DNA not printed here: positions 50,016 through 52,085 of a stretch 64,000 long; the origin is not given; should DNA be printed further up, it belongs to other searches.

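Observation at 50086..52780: Solitary HerA/FtsK-like ATPase with a 290-aa disordered tail inserted as its own transcription unit inside the ftsY-ylxM-ffh locus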

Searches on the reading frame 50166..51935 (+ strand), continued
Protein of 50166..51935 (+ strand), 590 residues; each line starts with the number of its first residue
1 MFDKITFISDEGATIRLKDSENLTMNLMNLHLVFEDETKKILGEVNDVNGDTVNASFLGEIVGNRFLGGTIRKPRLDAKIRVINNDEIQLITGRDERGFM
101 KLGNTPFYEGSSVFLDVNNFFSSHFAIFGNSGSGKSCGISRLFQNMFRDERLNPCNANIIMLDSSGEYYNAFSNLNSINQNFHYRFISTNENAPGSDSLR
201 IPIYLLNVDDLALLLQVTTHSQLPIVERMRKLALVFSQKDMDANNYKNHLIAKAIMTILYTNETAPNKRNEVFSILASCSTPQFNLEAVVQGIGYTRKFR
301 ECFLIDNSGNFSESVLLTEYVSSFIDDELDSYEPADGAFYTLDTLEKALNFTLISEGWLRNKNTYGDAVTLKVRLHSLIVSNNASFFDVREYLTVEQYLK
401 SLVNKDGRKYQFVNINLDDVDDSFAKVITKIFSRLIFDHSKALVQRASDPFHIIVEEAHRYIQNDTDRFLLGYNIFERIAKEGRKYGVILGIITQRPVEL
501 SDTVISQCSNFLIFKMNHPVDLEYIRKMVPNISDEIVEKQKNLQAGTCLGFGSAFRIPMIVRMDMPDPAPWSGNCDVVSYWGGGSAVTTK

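Call 38: find_homologous_proteins(query=A2, max_evalue=1e-20)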
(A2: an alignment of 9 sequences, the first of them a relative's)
Query A2 (9 sequences) (593 aa, profile of the alignment): 8000 proteins with E <= 1e-20 among 8000 candidates; the best 120 are listed.
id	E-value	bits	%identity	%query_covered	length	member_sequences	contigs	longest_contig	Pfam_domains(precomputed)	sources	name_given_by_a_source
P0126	1.3e-267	907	49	99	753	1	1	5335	PF01935.24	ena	-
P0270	4.8e-267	905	100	100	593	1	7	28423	PF01935.24,PF01580.25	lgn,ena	-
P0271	5.0e-267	905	99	100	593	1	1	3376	PF01935.24,PF01580.25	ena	-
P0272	1.3e-266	904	99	100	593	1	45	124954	PF01935.24,PF01580.25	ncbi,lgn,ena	-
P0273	1.4e-266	904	99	100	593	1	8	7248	PF01935.24,PF01580.25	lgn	-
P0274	1.4e-266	904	99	100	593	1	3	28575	PF01935.24,PF01580.25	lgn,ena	-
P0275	1.7e-266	903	99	100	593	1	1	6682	PF01935.24,PF01580.25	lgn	-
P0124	2.7e-266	903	100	100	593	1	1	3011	PF01935.24,PF01580.25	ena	-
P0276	4.0e-266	902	99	100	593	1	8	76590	PF01935.24,PF01580.25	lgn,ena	-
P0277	5.3e-266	902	99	100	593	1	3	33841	PF01935.24,PF01580.25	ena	-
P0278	1.2e-265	901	99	100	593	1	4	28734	PF01935.24,PF01580.25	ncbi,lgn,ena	-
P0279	7.1e-265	898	99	100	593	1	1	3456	PF01935.24,PF01580.25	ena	-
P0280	4.2e-263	892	50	99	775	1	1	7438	PF01935.24,PF01580.25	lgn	-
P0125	9.3e-263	891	-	-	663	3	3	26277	PF01935.24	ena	-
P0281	4.0e-261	886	93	99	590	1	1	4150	PF01935.24,PF01580.25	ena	-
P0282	4.5e-261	886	93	99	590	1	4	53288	PF01935.24,PF01580.25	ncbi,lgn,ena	-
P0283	5.6e-261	885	82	96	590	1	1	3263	PF01935.24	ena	-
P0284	5.8e-261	885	93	99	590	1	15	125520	PF01935.24,PF01580.25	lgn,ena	-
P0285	5.8e-261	885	83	96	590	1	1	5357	PF01935.24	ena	-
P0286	6.5e-261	885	93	99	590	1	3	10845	PF01935.24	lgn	-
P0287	6.6e-261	885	93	99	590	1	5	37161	PF01935.24,PF01580.25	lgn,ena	-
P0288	8.4e-261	885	93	99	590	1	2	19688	PF01935.24,PF01580.25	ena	-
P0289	9.8e-261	885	91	99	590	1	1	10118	PF01935.24,PF01580.25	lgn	-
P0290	1.1e-260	884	91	99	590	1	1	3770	PF01935.24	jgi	-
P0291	1.2e-260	884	91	99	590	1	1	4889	PF01935.24,PF01580.25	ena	-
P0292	1.2e-260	884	91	99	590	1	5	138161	PF01935.24,PF01580.25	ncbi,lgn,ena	-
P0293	1.4e-260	884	91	99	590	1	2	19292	PF01935.24,PF01580.25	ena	-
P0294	1.7e-260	884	91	99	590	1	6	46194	PF01935.24,PF01580.25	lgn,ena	-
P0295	2.2e-260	883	93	99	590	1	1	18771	PF01935.24,PF01580.25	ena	-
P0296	2.4e-260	883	93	99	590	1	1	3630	PF01935.24,PF01580.25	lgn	-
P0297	3.5e-260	883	91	99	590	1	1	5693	PF01935.24,PF01580.25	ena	-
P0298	1.9e-259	880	93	99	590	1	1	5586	PF01935.24,PF01580.25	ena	-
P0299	3.9e-259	879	88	99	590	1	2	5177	PF01935.24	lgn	-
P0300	4.4e-259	879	86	99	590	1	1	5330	PF01935.24,PF01580.25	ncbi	-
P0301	5.9e-259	879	88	99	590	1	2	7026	PF01935.24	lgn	-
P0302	7.9e-259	878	67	99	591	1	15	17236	PF01935.24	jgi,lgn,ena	jgi:DNA helicase HerA-like ATPase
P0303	9.3e-259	878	67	99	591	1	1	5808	PF01935.24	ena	-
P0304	5.9e-258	875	85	99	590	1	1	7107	PF01935.24,PF01580.25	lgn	-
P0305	1.1e-257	874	85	99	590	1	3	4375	PF01935.24,PF01580.25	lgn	-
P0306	1.4e-257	874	64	99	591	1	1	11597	PF01935.24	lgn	-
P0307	1.7e-257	874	85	99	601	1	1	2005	PF01935.24,PF01580.25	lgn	-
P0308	1.7e-257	874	85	99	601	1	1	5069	PF01935.24,PF01580.25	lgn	-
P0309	3.3e-257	873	85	99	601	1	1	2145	PF01935.24,PF01580.25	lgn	-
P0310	4.8e-257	872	85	99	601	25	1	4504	PF01935.24,PF01580.25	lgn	-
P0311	5.9e-257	872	65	100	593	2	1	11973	PF01935.24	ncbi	-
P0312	6.0e-257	872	67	99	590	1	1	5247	PF01935.24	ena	-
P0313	6.0e-257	872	85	99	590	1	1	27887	PF01935.24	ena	-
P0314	7.0e-257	872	61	99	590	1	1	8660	PF01935.24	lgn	-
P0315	1.1e-256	871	63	99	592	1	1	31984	PF01935.24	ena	-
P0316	1.1e-256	871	65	99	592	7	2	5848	PF01935.24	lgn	-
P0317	1.1e-256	871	63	99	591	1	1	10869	PF01935.24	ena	-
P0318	1.3e-256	871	85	99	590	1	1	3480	PF01935.24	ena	-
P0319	2.0e-256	870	52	99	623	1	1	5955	PF01935.24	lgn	-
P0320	2.2e-256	870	49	99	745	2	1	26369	PF01935.24,PF01580.25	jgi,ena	-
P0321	2.3e-256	870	62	99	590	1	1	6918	PF01935.24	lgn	-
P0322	2.7e-256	870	65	99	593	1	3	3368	PF01935.24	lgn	-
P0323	2.7e-256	870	61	99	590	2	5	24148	PF01935.24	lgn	-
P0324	2.8e-256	870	67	99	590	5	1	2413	PF01935.24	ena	-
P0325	2.9e-256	870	52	99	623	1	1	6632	PF01935.24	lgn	-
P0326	3.1e-256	870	67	99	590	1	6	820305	PF01935.24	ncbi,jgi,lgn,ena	jgi:hypothetical protein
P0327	3.7e-256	869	49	99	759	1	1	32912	PF01935.24,PF01580.25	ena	-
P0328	3.7e-256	869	51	99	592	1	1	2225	PF01935.24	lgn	-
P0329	3.9e-256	869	51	99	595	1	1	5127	PF01935.24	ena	-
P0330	4.4e-256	869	62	99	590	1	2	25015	PF01935.24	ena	-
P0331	4.4e-256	869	84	99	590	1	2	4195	PF01935.24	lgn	-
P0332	4.5e-256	869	61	99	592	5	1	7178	PF01935.24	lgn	-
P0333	4.6e-256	869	63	99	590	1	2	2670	PF01935.24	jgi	-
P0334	5.4e-256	869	62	99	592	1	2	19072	PF01935.24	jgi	-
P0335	6.1e-256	869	64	99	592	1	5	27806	PF01935.24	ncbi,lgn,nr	ncbi:MAG: ATP-binding protein [Bacilli bacterium]|nr:ATP-binding protein [Bacilli bacterium]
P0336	7.6e-256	868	84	99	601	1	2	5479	PF01935.24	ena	-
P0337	8.0e-256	868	65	99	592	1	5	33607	PF01935.24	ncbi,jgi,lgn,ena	-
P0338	8.6e-256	868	52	99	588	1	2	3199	PF01935.24,PF01580.25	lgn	-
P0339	9.4e-256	868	60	99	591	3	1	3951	PF01935.24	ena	-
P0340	1.1e-255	868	67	99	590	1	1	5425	PF01935.24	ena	-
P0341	1.1e-255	868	83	99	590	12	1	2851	PF01935.24,PF01580.25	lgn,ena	-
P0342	1.4e-255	868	65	99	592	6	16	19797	PF01935.24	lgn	-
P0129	1.4e-255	868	-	-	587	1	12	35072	PF01935.24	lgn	-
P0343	1.4e-255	867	61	99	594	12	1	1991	PF01935.24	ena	-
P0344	1.7e-255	867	59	99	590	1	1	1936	PF01935.24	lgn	-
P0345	1.9e-255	867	-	-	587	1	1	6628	PF01935.24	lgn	-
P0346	2.0e-255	867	61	100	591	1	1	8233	PF01935.24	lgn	-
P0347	2.2e-255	867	63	99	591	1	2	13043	PF01935.24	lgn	-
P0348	2.4e-255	867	52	99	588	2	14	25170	PF01935.24,PF01580.25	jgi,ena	-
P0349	2.4e-255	867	59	99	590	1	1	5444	PF01935.24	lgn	-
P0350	2.4e-255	867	61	99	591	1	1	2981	PF01935.24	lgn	-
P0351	2.6e-255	867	59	99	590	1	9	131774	PF01935.24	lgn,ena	-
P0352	2.7e-255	867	61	99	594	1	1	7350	PF01935.24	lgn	-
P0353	2.9e-255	866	65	99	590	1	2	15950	PF01935.24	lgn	-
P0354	3.1e-255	866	59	99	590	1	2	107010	PF01935.24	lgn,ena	-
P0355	3.1e-255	866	60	99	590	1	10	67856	PF01935.24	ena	-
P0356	3.2e-255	866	52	99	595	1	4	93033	PF01935.24,PF01580.25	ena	-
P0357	3.2e-255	866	61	99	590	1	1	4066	PF01935.24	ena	-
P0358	3.8e-255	866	52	99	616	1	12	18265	PF01935.24,PF01580.25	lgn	-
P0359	3.9e-255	866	59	99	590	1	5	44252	PF01935.24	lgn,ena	-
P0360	3.9e-255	866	60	99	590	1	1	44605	PF01935.24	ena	-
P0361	3.9e-255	866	59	99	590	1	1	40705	PF01935.24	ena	-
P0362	4.1e-255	866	59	99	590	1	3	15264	PF01935.24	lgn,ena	-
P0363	4.1e-255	866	59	99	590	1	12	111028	PF01935.24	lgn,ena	-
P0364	4.3e-255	866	59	99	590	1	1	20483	PF01935.24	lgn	-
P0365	4.9e-255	866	59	99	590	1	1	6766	PF01935.24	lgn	-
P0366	4.9e-255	866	59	99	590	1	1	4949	PF01935.24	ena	-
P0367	5.0e-255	866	59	99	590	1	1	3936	PF01935.24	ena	-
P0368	5.0e-255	866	60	99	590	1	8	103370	PF01935.24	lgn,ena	-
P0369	5.0e-255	866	59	99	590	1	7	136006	PF01935.24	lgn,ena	-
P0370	5.0e-255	866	51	97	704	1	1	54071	PF01935.24,PF01580.25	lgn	-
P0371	5.1e-255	866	62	99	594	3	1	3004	PF01935.24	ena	-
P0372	5.4e-255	866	66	100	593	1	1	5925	PF01935.24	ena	-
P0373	5.6e-255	865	52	99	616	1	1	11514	PF01935.24,PF01580.25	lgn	-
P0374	5.6e-255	865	59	99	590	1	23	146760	PF01935.24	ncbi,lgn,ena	-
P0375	6.2e-255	865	61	99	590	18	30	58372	PF01935.24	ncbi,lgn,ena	-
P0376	6.5e-255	865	59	99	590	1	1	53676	PF01935.24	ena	-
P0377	6.9e-255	865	59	99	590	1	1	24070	PF01935.24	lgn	-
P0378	7.0e-255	865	59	99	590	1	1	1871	PF01935.24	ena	-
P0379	7.1e-255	865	59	99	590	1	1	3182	PF01935.24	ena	-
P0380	7.3e-255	865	59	99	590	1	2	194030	PF01935.24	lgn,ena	-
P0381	7.5e-255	865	-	-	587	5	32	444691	PF01935.24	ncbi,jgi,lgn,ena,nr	ncbi:MAG: DUF87 domain-containing protein [Bacilli bacterium]|nr:DUF87 domain-containing protein [Ba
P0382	7.6e-255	865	62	99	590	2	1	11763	PF01935.24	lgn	-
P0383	7.8e-255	865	52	99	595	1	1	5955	PF01935.24,PF01580.25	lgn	-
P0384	8.2e-255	865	59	99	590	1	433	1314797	PF01935.24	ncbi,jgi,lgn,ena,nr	ncbi:MAG: ATP-binding protein [Acholeplasma sp.]|nr:ATP-binding protein [Acholeplasma sp.] CCY27191.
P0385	9.1e-255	865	53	99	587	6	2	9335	PF01935.24,PF01580.25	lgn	-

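Call 39: find_encoding_contigs(protein=P0384, flank=7000, max_places=2)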
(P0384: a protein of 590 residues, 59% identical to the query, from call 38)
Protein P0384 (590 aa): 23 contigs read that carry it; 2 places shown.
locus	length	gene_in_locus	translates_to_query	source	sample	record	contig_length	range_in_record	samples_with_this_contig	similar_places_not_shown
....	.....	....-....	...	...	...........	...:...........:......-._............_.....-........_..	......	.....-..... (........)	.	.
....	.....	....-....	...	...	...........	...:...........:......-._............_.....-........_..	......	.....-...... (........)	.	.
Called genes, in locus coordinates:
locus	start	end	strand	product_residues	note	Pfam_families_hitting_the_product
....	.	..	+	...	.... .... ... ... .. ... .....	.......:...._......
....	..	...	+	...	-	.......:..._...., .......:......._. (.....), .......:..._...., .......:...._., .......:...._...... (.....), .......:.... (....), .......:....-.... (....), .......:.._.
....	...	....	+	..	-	-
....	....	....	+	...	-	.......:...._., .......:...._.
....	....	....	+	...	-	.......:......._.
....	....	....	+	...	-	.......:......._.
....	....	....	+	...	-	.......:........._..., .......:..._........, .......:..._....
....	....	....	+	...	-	-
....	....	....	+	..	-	-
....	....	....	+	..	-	-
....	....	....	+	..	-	-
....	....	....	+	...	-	-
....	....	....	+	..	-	-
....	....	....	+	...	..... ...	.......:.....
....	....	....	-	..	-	-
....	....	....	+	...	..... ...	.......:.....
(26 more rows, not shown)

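Call 40: find_encoding_contigs(protein=P0272, flank=7000, max_places=2)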
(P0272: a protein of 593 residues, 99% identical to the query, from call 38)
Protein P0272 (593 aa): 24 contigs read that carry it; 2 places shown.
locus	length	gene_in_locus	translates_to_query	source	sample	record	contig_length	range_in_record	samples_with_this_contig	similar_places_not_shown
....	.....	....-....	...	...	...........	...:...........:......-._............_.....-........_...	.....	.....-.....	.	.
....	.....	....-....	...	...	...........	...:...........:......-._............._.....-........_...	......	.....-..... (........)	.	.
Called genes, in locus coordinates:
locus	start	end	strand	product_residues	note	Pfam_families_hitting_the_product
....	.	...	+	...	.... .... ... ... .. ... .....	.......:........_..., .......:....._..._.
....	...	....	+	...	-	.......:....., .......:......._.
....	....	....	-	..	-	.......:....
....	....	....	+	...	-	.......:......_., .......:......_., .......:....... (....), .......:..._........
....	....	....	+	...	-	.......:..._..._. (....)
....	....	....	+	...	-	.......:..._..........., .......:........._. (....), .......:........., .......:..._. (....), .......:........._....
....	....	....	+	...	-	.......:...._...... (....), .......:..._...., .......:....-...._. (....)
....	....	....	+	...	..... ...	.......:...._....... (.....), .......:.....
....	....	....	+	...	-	-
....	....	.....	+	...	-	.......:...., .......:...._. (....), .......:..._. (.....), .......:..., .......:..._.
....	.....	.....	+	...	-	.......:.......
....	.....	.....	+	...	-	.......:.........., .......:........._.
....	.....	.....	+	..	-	-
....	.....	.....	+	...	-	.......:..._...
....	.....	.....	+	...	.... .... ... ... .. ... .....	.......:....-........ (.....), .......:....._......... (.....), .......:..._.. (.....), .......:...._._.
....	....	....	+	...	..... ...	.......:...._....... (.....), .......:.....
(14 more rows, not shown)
